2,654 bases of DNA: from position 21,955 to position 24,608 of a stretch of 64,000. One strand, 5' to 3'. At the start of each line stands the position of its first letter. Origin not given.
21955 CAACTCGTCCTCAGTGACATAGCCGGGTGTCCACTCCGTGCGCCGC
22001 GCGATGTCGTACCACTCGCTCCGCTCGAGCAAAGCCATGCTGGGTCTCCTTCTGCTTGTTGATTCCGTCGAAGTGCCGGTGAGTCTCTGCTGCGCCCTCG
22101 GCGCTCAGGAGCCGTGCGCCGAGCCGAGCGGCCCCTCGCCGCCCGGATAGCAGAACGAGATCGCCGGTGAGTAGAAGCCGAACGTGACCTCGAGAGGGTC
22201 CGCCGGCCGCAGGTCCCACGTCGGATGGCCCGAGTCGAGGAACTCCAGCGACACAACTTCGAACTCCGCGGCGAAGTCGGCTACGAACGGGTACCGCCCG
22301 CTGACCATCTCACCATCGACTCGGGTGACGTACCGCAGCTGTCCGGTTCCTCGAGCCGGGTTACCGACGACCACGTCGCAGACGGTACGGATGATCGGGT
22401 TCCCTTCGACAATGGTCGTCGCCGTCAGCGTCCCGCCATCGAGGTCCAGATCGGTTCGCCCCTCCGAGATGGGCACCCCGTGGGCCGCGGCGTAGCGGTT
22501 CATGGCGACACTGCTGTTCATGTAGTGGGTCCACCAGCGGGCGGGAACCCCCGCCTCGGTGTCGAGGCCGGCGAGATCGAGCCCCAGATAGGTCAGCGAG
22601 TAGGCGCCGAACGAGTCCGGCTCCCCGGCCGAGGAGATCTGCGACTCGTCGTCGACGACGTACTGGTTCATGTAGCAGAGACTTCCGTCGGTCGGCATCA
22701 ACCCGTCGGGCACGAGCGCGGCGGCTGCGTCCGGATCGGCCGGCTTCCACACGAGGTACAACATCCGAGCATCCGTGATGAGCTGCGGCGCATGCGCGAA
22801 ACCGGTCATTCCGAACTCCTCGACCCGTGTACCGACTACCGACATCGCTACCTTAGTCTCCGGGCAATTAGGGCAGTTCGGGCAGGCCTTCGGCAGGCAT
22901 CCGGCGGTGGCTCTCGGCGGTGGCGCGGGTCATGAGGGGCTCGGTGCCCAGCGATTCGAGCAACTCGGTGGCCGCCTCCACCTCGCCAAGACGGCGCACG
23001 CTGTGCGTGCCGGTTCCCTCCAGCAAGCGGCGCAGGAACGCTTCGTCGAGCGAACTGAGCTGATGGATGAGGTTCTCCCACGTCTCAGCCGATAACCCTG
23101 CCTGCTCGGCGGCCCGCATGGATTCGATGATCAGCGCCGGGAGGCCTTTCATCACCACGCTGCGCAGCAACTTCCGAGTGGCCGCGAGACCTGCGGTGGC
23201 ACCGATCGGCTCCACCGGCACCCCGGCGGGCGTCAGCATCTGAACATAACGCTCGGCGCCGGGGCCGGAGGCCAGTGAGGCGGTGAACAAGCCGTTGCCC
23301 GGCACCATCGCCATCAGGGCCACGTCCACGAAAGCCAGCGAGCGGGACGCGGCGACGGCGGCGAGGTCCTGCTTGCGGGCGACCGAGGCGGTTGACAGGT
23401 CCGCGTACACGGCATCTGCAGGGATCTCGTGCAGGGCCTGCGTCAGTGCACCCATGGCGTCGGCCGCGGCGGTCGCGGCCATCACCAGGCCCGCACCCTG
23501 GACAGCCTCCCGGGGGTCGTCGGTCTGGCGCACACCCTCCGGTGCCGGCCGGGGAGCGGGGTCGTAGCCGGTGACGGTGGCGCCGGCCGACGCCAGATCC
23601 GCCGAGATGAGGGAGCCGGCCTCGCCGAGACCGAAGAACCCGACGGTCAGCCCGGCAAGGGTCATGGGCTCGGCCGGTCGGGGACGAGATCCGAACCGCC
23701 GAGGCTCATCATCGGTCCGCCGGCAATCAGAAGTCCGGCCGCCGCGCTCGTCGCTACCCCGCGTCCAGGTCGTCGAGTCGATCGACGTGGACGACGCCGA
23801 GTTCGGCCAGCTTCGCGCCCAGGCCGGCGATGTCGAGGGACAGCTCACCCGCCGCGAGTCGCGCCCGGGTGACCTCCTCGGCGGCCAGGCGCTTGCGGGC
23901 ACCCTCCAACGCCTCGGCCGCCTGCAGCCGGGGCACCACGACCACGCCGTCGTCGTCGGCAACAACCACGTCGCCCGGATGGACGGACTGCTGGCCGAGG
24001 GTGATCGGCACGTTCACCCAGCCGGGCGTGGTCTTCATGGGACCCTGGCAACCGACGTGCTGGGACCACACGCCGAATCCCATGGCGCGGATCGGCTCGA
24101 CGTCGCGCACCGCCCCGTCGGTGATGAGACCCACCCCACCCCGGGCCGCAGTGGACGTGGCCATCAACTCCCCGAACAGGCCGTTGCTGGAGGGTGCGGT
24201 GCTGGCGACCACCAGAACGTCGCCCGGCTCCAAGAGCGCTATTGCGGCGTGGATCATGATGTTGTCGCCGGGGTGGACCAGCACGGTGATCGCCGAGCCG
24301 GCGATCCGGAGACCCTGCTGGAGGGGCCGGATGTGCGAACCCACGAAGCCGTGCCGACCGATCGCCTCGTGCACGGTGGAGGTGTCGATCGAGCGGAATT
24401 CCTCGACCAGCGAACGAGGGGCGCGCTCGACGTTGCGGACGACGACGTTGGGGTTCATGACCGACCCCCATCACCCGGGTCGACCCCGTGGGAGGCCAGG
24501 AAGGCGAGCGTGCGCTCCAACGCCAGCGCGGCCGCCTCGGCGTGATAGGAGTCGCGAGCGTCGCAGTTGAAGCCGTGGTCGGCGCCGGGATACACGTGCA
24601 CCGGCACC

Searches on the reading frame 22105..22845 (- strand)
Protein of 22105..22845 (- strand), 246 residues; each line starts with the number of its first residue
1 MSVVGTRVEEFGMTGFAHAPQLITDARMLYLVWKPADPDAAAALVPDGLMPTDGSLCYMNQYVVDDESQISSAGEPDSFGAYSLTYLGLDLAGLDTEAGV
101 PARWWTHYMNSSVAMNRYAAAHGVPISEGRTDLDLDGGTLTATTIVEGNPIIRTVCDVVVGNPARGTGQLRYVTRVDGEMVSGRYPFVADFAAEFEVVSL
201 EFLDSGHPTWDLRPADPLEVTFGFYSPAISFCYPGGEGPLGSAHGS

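Call 5: search_protein_families(library=pfam, proteins=[window:22105-22845:-], max_evalue=0.01)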
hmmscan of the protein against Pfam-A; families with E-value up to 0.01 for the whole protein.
window:22105-22845:- (246 aa): 0 families

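Call 26: find_homologous_proteins(query=window:22105-22845:-, max_evalue=0.00001)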
Query window:22105-22845:- (246 aa): 1411 proteins with E <= 0.00001 among 3635 candidates; the best 120 are listed.
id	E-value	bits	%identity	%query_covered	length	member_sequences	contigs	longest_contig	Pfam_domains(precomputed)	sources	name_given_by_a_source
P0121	1.1e-151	522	96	95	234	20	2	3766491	-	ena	-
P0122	1.1e-147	509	95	95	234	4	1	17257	-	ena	-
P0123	6.2e-142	490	91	95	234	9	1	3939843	-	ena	-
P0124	1.4e-134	466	87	95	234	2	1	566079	-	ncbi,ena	-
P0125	6.3e-133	460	84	98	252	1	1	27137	-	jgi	jgi:hypothetical protein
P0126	1.5e-132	459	87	95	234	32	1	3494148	-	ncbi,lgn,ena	-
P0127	6.4e-122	424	79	95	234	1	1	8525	-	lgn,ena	-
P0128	5.8e-118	411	75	100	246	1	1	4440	-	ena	-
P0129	1.1e-108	381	72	95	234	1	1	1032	-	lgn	-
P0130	6.1e-107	375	72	93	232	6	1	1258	-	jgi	-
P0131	4.5e-106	372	72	93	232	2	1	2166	PF06314.17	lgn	-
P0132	1.3e-104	367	71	93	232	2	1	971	-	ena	-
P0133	1.5e-104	367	71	93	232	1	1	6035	-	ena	-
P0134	1.6e-104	367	72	93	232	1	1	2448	-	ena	-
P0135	1.1e-103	364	72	93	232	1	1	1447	-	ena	-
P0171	2.0e-99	351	67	93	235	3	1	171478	-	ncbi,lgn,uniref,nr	ncbi:hypothetical protein [Streptomyces violens]|uniref:hypothetical protein n=1 Tax=Streptomyces vi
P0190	8.4e-98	345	69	93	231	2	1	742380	-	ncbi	ncbi:MAG: hypothetical protein R3C15_03165 [Thermoleophilia bacterium]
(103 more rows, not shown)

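Call 39: search_solved_structures(query=A1, max_evalue=10, show_alignments=2)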
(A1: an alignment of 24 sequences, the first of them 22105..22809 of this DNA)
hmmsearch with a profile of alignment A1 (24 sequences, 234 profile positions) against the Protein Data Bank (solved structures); distinct sequences matched with E-value up to 10: 3.
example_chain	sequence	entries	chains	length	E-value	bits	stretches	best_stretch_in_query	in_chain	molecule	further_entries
9e1j_B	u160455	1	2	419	0.85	12.6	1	132-212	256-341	Sulfhydrogenase 1 subunit alpha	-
9e15_B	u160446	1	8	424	0.86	12.5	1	132-212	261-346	Sulfhydrogenase 1 subunit alpha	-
9nez_D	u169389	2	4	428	0.88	12.5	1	132-212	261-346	Sulfhydrogenase 1 subunit alpha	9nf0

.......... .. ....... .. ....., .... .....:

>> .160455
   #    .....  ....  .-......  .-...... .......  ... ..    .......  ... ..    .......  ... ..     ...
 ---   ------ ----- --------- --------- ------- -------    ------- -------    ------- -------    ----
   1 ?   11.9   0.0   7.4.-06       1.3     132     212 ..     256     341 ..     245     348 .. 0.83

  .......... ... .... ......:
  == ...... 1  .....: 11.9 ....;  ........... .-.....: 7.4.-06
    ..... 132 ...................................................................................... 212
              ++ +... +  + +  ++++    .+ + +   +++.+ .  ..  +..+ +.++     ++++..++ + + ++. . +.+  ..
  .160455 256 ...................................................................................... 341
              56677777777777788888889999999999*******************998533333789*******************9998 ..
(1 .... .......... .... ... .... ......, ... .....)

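Call 47: predict_structure(alignment_id=A1)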
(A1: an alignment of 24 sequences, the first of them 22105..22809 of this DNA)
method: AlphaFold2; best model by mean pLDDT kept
length: 234 residues; sequences in the alignment: 24
mean_pLDDT: 90.1   pTM: 0.88
mean pLDDT of the five models: 90.1, 86.5, 84.0, 82.5, 81.0
residues with pLDDT >= 90: 156; 70-90: 60; 50-70: 15; < 50: 3
segments of 3 or more residues with pLDDT < 50: 1-3
pLDDT, mean of each block of 10 residues (from residue 1): 61 96 97 93 95 90 75 95 74 95 88 93 97 98 97 90 88 92 98 96 96 95 79 72
secondary structure, 60 per line:
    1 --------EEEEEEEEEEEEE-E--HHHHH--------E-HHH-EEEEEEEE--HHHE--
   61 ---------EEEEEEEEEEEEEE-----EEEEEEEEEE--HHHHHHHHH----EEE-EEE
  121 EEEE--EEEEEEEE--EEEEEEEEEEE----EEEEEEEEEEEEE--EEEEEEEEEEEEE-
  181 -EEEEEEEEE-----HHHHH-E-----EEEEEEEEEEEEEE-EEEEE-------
elements in order: E9-21 H26-30 E45-52 E70-83 E89-98 H101-109 E114-116 E118-124 E127-134 E137-147 E152-164 E167-179 E182-190 H196-200 E208-221 E223-227

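Call 50: fold_search(model_id=the predicted structure, library=pdb)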
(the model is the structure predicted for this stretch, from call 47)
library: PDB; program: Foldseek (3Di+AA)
matches with E <= 10: 692; with E <= 0.001: 24
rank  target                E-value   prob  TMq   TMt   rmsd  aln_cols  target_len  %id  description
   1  4zbo_A                6.0e-12  1.00  0.60  0.54   7.1       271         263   17  Streptomyces bingchenggensis acetoacetate decarboxylase in non-covalent complex with potassium formate (released 2015-06-17)
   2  6eej_B                6.4e-12  1.00  0.68  0.62   4.8       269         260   18  Streptomyces bingchenggensis Aldolase-Dehydratase in covalent complex with dienone product. (released 2019-08-14)
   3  6eej_A                1.1e-11  1.00  0.61  0.55   7.1       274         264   17  Streptomyces bingchenggensis Aldolase-Dehydratase in covalent complex with dienone product. (released 2019-08-14)
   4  4zbo_B                1.1e-11  1.00  0.59  0.54   7.4       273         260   17  Streptomyces bingchenggensis acetoacetate decarboxylase in non-covalent complex with potassium formate (released 2015-06-17)
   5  4zbt_D                1.8e-11  1.00  0.63  0.57   6.7       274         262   18  Streptomyces bingchenggensis aldolase-dehydratase in Schiff base complex with pyruvate (released 2015-06-17)
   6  4zbo_C                1.8e-11  1.00  0.62  0.58   5.9       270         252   17  Streptomyces bingchenggensis acetoacetate decarboxylase in non-covalent complex with potassium formate (released 2015-06-17)
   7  4jmc_B                1.9e-11  1.00  0.63  0.58   5.5       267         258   14  Enduracididine biosynthesis enzyme MppR complexed with pyruvate (released 2013-07-03)
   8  4zbt_B                2.1e-11  1.00  0.60  0.56   7.2       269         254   17  Streptomyces bingchenggensis aldolase-dehydratase in Schiff base complex with pyruvate (released 2015-06-17)
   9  4jmc_A                2.6e-11  1.00  0.65  0.60   5.6       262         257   15  Enduracididine biosynthesis enzyme MppR complexed with pyruvate (released 2013-07-03)
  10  4jme_B                5.5e-11  1.00  0.64  0.58   6.6       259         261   15  Enduracididine biosynthesis enzyme MppR complexed with 2-keto-enduracididine (released 2013-07-03)
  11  4jm3_A                6.1e-11  1.00  0.63  0.58   5.4       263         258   14  Enduracididine Biosynthesis Enzyme MppR with HEPES Buffer Bound (released 2013-07-03)
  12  4jmd_A                6.4e-11  1.00  0.63  0.58   5.3       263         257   14  Enduracididine biosynthesis enzyme MppR complexed with the condensation product of pyruvate and imidazole 4-carboxalde (released 2013-07-03)
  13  4jmd_B                6.8e-11  1.00  0.64  0.57   5.7       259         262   15  Enduracididine biosynthesis enzyme MppR complexed with the condensation product of pyruvate and imidazole 4-carboxalde (released 2013-07-03)
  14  3bh2_A                8.8e-11  1.00  0.69  0.67   4.4       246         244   14  Structural Studies of Acetoacetate Decarboxylase (released 2008-12-23)
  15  4jm3_B                1.0e-10  1.00  0.68  0.60   4.8       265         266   14  Enduracididine Biosynthesis Enzyme MppR with HEPES Buffer Bound (released 2013-07-03)
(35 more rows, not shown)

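Call 71: find_encoding_contigs(protein=P0171, flank=10000, max_places=1)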
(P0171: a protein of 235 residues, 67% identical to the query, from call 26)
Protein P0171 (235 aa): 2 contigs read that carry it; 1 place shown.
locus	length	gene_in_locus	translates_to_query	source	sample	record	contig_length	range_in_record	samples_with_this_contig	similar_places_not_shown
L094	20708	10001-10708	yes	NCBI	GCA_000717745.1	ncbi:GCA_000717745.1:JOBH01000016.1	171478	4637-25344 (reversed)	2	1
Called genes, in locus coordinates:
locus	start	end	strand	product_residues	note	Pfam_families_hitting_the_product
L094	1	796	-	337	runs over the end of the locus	PF24684:Vgb_lyase, PF07494:Reg_prop (faint), PF24684:Vgb_lyase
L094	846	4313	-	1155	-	PF23381:Beta-prop_IFT122_1st (faint), PF24814:WD40_Prp19 (faint), PF25174:Beta-prop_THOC3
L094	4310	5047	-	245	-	-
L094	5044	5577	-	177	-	-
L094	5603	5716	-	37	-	-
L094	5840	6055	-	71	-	PF13499:EF-hand_7, PF00036:EF-hand_1 (weak), PF13202:EF-hand_5 (faint), PF13405:EF-hand_6 (faint)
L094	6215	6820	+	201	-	PF03848:TehB (weak), PF13489:Methyltransf_23 (weak), PF13847:Methyltransf_31, PF08241:Methyltransf_11, PF08242:Methyltransf_12, PF13649:Methyltransf_25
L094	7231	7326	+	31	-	-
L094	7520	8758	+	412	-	PF19086:Terpene_syn_C_2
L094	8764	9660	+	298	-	PF02353:CMAS, PF08241:Methyltransf_11, PF13649:Methyltransf_25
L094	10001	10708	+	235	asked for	-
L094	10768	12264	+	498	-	PF02332:Phenol_Hydrox, PF04945:YHS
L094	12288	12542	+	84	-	PF06234:TmoB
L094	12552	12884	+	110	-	PF02406:MmoB_DmpM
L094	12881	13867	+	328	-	PF02332:Phenol_Hydrox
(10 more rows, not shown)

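Call 72: find_encoding_contigs(protein=P0190, flank=10000, max_places=1)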
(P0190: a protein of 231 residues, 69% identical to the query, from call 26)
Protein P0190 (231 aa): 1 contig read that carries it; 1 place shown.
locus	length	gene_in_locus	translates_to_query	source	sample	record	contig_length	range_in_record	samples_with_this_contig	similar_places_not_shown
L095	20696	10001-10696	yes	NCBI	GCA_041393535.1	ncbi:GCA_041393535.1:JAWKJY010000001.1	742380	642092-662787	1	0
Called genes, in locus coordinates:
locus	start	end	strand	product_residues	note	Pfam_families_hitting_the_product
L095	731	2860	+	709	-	PF05378:Hydant_A_N, PF01968:Hydantoinase_A, PF19278:Hydant_A_C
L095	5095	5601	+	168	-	PF08882:Acetone_carb_G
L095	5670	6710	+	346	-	PF02682:CT_C_D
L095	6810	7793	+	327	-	PF02626:CT_A_B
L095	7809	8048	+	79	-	PF00364:Biotin_lipoyl, PF25997:BSH_YhbJ (weak)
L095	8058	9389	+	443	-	PF00289:Biotin_carb_N, PF02222:ATP-grasp, PF02786:CPSase_L_D2, PF07478:Dala_Dala_lig_C, PF02785:Biotin_carb_C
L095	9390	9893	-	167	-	PF13826:Monooxy_af470-like, PF13816:Dehydratase_hem (faint)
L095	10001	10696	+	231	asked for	-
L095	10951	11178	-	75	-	PF03746:LamB_YcsF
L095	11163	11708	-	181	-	PF03746:LamB_YcsF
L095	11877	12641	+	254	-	PF00106:adh_short, PF08659:KR, PF13561:adh_short_C2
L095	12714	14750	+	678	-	PF05378:Hydant_A_N, PF01968:Hydantoinase_A, PF19278:Hydant_A_C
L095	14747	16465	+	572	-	PF02538:Hydantoinase_B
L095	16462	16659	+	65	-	-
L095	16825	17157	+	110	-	PF07883:Cupin_2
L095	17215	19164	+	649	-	-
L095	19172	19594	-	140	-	PF13279:4HBT_2, PF03061:4HBT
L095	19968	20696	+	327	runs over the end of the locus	PF05977:MFS_3, PF07690:MFS_1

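Call 74: find_related_loci(query=A1, collection=metagenome_contigs, flank=10000)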
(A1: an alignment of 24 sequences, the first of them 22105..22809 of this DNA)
Query A1 (234 aa) in metagenome_contigs; peptide patterns used: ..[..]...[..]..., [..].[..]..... (x = any residue, [..] = any of these).
280 stretches matched a pattern; 141 encode a relative of the query (tblastn E <= 1e-3); the best 80 are kept; 80 distinct loci.
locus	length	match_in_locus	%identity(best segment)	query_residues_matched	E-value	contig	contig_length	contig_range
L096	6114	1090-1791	86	1-234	4e-135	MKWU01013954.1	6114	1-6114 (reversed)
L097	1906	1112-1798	72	6-234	8e-117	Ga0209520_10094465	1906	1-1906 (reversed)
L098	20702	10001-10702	87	1-234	1e-130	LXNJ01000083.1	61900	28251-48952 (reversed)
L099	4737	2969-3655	69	6-234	7e-106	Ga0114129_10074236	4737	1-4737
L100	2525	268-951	70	6-233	4e-109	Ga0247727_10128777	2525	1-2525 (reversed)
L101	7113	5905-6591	70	6-234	8e-105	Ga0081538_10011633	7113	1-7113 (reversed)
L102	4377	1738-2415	69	6-231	3e-103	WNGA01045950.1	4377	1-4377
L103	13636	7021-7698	69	6-231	7e-103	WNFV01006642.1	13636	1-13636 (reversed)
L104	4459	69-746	69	6-231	5e-103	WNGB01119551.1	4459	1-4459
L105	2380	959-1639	67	8-233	1e-105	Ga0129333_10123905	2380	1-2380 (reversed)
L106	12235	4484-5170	68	6-234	9e-101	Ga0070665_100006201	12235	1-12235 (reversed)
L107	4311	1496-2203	67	1-234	3e-99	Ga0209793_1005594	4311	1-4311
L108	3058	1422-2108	66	6-234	5e-100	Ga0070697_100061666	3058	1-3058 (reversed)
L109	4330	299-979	67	8-234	2e-98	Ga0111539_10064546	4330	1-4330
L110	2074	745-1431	67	6-234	2e-102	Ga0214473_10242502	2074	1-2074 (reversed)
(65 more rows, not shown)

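Call 77: search_protein_families(library=ncbifam, proteins=[L095:731-2860:+, L095:2868-6710:+, L095:12714-14750:+, L095:14747-16465:+, L095:11877-12641:+, L095:9390-9893:-, L095:17215-19164:+, L095:16462-16659:+], max_evalue=0.00001)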
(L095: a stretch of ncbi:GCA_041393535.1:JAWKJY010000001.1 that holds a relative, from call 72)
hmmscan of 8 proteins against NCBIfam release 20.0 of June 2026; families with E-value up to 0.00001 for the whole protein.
L095:731-2860:+ (709 aa): 3 families
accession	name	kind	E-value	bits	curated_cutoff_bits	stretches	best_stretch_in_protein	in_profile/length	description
NF050156.1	CapLactmsAlpCapA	equivalog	1.2e-110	370.8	1000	1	14-708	3-686/689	caprolactamase subunit alpha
NF042975.2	AcphenoCarb_ApcC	equivalog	5.7e-110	368.6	1500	1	15-704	12-706/733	acetophenone carboxylase subunit gamma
NF042960.1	AcphenoCarb_ApcA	equivalog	1.9e-47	161.9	1250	2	160-701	123-649/658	acetophenone carboxylase subunit alpha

L095:2868-6710:+ (1280 aa): 4 families
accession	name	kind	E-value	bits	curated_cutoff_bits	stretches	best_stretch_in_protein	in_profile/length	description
TIGR02712.1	urea_carbox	equivalog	4e-79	266.6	1303.85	1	930-1235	780-1086/1201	urea carboxylase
NF042976.1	AcphenoCarb_ApcD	equivalog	1.6e-31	109.3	1500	1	83-697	64-654/685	acetophenone carboxylase subunit delta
NF050157.1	CapLactmsBetCapB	equivalog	8.9e-16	57.2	1000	1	84-512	38-447/577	caprolactamase subunit beta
TIGR00370.1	TIGR00370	equivalog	2.3e-14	53.3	145.55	1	985-1192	28-201/202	5-oxoprolinase subunit PxpB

L095:12714-14750:+ (678 aa): 3 families
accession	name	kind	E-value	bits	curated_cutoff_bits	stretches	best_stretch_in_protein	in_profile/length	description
NF050156.1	CapLactmsAlpCapA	equivalog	7.3e-143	477.3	1000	1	4-674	2-687/689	caprolactamase subunit alpha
NF042975.2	AcphenoCarb_ApcC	equivalog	1.5e-83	281.3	1500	1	5-665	11-702/733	acetophenone carboxylase subunit gamma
NF042960.1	AcphenoCarb_ApcA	equivalog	1.2e-48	165.9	1250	1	155-673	141-656/658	acetophenone carboxylase subunit alpha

L095:14747-16465:+ (572 aa): 2 families
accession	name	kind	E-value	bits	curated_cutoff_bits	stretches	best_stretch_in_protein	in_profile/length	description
NF050157.1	CapLactmsBetCapB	equivalog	9.6e-98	327.9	1000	1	6-568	1-556/577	caprolactamase subunit beta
NF042976.1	AcphenoCarb_ApcD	equivalog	2.9e-32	111.8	1500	1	85-472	108-504/685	acetophenone carboxylase subunit delta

L095:11877-12641:+ (254 aa): 223 families (the best 25 are shown)
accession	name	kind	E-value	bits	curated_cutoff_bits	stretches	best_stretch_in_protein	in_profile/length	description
NF009468.0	PRK12826.1-4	equivalog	2.7e-56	191.1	318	1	2-253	4-249/256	SDR family oxidoreductase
NF009466.0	PRK12826.1-2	subfamily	2.1e-55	187.9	222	1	8-252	6-245/248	3-oxoacyl-ACP reductase FabG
NF005559.1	PRK07231.1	subfamily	3.6e-55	187.2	215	1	3-252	2-248/249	glucose 1-dehydrogenase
NF004202.0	PRK05653.2-2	equivalog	2.8e-52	177.8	333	1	3-253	5-249/259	3-oxoacyl-ACP reductase FabG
NF047923.1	pyridox_DH_SDR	equivalog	1.4e-50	172.1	325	1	4-252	2-241/243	pyridoxal 4-dehydrogenase, SDR-type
NF004198.0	PRK05653.1-3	equivalog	1.9e-49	168.4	296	1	3-252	5-247/248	3-oxoacyl-ACP reductase FabG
TIGR01830.1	3oxo_ACP_reduc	equivalog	7.6e-49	166.6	297.75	1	9-250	2-237/239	3-oxoacyl-[acyl-carrier-protein] reductase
NF006070.0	PRK08213.1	subfamily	3.8e-48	164.3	279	1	2-251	9-256/259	gluconate 5-dehydrogenase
NF005681.0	PRK07478.1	subfamily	3.5e-46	157.6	267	1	2-251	3-249/254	SDR family oxidoreductase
NF009387.0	PRK12746.1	equivalog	6.1e-46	156.8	363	1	2-252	3-253/254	SDR family oxidoreductase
NF004818.0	PRK06172.1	equivalog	1.3e-45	155.8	336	1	1-252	3-251/253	SDR family oxidoreductase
NF005853.0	PRK07774.1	equivalog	1.5e-45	155.6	303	1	2-253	3-248/250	SDR family oxidoreductase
NF004200.0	PRK05653.1-5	equivalog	1.3e-44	152.6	273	1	8-250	5-240/242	3-oxoacyl-ACP reductase FabG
NF006597.0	PRK09134.1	equivalog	2.6e-44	151.5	281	1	7-253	14-249/261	SDR family oxidoreductase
NF052558.1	MBtsdlDhBudC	equivalog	4.1e-44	151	270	1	7-250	5-240/250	meso-2,3-butanediol dehydrogenase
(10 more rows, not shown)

L095:9390-9893:- (167 aa): 0 families

L095:17215-19164:+ (649 aa): 3 families
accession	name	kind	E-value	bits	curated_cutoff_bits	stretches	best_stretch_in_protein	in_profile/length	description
NF033128.2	vanW-gen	equivalog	1.4e-17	64.2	365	1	385-509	69-198/271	glycopeptide resistance accessory protein VanW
NF033123.1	vanW-G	exception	3.2e-12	46.8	600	1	385-505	69-194/273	glycopeptide resistance accessory protein VanW-G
NF033122.1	vanW-B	exception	5.4e-10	39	610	1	385-495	70-185/275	glycopeptide resistance accessory protein VanW-B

L095:16462-16659:+ (65 aa): 0 families

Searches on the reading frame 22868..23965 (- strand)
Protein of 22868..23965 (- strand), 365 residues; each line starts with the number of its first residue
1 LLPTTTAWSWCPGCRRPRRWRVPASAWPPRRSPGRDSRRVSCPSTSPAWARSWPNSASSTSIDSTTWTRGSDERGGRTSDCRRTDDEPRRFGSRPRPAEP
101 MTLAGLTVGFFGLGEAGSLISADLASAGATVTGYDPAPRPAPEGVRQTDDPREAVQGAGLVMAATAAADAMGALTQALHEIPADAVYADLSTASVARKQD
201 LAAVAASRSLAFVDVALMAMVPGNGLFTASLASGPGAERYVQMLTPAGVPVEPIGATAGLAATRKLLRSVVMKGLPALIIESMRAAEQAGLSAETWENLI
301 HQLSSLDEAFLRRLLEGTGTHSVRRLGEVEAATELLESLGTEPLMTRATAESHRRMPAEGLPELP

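Call 5: search_protein_families(library=pfam, proteins=[window:22868-23965:-], max_evalue=0.01)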
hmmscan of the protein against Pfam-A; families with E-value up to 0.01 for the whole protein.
window:22868-23965:- (365 aa): 3 families
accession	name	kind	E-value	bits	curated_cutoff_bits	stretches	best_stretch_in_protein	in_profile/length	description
PF03446.21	NAD_binding_2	-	1.1e-09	38.9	21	1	107-215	1-117/161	NAD binding domain of 6-phosphogluconate dehydrogenase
PF09130.16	DUF1932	-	1.7e-09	37.9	25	1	286-355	1-69/70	Domain of unknown function (DUF1932)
PF02826.25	2-Hacid_dh_C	-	3.5e-06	27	25.1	1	96-215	27-153/178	D-isomer specific 2-hydroxyacid dehydrogenase, NAD binding domain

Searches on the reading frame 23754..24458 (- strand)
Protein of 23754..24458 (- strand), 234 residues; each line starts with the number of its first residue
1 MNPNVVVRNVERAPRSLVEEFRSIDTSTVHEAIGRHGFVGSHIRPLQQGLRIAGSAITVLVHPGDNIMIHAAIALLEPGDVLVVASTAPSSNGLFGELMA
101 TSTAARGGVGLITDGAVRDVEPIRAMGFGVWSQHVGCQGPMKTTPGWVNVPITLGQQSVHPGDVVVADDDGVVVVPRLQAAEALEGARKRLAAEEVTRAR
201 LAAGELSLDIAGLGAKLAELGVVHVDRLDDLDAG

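Call 5: search_protein_families(library=pfam, proteins=[window:23754-24458:-], max_evalue=0.01)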
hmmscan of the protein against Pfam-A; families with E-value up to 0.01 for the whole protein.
window:23754-24458:- (234 aa): 1 family
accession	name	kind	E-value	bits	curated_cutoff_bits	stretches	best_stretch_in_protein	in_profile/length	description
PF03737.21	RraA-like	-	2.9e-43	148.1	24.5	1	26-174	1-152/152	Aldolase/RraA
